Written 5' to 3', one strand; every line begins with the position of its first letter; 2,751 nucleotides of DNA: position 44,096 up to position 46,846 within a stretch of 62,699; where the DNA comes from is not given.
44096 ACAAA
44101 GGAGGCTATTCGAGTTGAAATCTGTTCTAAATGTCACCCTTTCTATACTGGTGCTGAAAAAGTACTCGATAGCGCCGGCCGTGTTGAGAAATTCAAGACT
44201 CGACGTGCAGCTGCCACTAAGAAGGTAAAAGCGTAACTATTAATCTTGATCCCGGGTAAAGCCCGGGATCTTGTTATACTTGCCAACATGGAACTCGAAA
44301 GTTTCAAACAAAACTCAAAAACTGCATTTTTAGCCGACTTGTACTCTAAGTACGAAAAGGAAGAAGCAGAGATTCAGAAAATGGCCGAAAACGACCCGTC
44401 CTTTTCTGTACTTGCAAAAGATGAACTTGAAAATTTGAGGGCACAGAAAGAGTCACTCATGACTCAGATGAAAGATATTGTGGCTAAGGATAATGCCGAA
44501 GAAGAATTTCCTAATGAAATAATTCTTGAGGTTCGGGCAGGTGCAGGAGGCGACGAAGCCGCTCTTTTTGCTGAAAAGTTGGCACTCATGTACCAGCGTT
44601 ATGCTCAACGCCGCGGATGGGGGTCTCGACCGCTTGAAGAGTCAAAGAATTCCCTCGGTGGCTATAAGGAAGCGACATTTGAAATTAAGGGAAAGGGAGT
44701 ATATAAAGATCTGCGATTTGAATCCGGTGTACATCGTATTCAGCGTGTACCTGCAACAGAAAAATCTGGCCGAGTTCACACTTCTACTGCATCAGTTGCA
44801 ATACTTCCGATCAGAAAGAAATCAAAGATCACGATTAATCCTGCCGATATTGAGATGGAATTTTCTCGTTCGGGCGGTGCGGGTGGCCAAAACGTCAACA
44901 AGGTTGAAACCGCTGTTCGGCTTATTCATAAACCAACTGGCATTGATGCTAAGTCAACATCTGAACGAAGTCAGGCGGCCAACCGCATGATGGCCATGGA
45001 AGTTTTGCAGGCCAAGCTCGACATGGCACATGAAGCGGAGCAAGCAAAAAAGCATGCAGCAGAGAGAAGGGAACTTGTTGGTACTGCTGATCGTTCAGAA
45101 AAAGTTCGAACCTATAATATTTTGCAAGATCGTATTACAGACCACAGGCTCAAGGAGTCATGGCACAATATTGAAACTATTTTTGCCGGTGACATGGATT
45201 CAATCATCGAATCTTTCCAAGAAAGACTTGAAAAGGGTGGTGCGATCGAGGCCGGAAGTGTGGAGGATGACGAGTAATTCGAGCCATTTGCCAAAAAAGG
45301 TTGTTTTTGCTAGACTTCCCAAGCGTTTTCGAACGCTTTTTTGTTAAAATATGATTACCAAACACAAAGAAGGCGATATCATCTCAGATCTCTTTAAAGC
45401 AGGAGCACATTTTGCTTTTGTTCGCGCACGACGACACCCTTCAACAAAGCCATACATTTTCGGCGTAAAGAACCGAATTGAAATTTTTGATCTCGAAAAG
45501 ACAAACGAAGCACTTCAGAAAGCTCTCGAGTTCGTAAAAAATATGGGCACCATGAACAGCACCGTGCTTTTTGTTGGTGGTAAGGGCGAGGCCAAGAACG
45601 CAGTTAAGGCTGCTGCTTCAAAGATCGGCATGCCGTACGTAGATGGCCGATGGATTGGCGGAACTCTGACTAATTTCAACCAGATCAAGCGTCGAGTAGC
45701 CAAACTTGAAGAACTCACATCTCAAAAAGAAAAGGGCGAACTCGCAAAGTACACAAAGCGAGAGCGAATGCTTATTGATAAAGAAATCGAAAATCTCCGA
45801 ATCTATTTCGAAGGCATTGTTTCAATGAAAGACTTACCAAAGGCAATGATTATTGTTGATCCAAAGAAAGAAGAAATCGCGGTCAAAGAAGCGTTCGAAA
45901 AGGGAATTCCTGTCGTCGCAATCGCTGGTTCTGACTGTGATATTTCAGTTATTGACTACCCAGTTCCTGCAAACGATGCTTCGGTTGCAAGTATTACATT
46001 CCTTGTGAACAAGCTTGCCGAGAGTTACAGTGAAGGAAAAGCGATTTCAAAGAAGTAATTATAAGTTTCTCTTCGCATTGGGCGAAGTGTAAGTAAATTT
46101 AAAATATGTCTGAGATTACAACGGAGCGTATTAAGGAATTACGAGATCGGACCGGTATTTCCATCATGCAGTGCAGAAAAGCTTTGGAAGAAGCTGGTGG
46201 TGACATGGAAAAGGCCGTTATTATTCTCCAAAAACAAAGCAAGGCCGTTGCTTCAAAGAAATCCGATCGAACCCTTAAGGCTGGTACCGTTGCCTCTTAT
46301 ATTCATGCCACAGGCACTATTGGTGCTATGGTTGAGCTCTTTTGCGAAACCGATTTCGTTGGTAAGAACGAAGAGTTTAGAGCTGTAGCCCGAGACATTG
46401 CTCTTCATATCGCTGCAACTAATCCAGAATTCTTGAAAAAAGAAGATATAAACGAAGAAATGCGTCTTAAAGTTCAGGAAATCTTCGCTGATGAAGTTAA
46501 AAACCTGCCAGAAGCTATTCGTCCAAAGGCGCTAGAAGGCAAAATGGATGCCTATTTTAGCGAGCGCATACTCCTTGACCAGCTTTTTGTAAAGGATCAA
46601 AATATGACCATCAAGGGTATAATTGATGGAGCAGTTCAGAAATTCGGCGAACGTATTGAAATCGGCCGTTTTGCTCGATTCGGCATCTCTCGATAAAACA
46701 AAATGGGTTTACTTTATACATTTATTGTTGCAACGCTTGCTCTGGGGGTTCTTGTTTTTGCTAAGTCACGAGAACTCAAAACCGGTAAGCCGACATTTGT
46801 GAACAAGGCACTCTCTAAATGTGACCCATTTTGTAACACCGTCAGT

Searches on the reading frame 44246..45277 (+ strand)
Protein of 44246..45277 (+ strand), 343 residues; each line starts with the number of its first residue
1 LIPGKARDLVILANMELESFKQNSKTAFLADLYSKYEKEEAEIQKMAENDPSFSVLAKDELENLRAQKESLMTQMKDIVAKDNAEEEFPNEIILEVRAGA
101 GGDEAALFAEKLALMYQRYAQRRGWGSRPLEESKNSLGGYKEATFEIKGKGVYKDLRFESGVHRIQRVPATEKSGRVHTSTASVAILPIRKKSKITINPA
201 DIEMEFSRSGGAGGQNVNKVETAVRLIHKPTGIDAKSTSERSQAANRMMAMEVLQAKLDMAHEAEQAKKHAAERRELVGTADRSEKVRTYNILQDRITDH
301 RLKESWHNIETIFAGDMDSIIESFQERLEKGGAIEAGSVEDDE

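Call 62: search_protein_families(library=pfam, proteins=[window:44246-45277:+], max_evalue=0.001)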
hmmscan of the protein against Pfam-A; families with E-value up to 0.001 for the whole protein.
window:44246-45277:+ (343 aa): 2 families
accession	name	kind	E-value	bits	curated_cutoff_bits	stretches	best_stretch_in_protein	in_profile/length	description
PF03462.23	PCRF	-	1.9e-51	175.1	24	1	21-184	29-194/194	PCRF domain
PF00472.26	RF-1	-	1.7e-33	115.4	35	1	193-301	3-116/116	RF-1 domain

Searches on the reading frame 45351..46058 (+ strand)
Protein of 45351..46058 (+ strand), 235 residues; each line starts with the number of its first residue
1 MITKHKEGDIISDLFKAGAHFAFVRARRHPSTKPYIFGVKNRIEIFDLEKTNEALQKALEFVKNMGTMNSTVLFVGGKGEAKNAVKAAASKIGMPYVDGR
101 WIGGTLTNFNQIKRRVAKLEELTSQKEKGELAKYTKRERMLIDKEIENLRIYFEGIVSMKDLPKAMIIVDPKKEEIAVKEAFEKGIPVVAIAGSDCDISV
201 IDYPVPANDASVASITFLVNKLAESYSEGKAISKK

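Call 62: search_protein_families(library=pfam, proteins=[window:45351-46058:+], max_evalue=0.001)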
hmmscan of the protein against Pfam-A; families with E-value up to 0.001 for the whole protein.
window:45351-46058:+ (235 aa): 1 family
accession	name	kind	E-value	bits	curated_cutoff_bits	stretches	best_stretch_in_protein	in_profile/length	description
PF00318.25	Ribosomal_S2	-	1.2e-69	234.3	26.1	1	14-229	1-216/216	Ribosomal protein S2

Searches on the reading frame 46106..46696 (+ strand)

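Call 62: search_protein_families(library=pfam, proteins=[window:46106-46696:+], max_evalue=0.001)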
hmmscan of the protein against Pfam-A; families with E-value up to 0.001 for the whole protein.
window:46106-46696:+ (196 aa): 3 families
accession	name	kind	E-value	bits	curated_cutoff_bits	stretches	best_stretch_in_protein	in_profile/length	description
PF00889.24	EF_TS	-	6.1e-27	95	27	1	58-193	78-201/204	Elongation factor TS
PF25025.1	EF-Ts_N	-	3.3e-06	27.4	33.2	1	7-47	15-56/60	Elongation factor Ts, mitochondrial, N-terminal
PF22566.2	UBA_8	-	7.4e-05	22.8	26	1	7-38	5-36/46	UBA-like domain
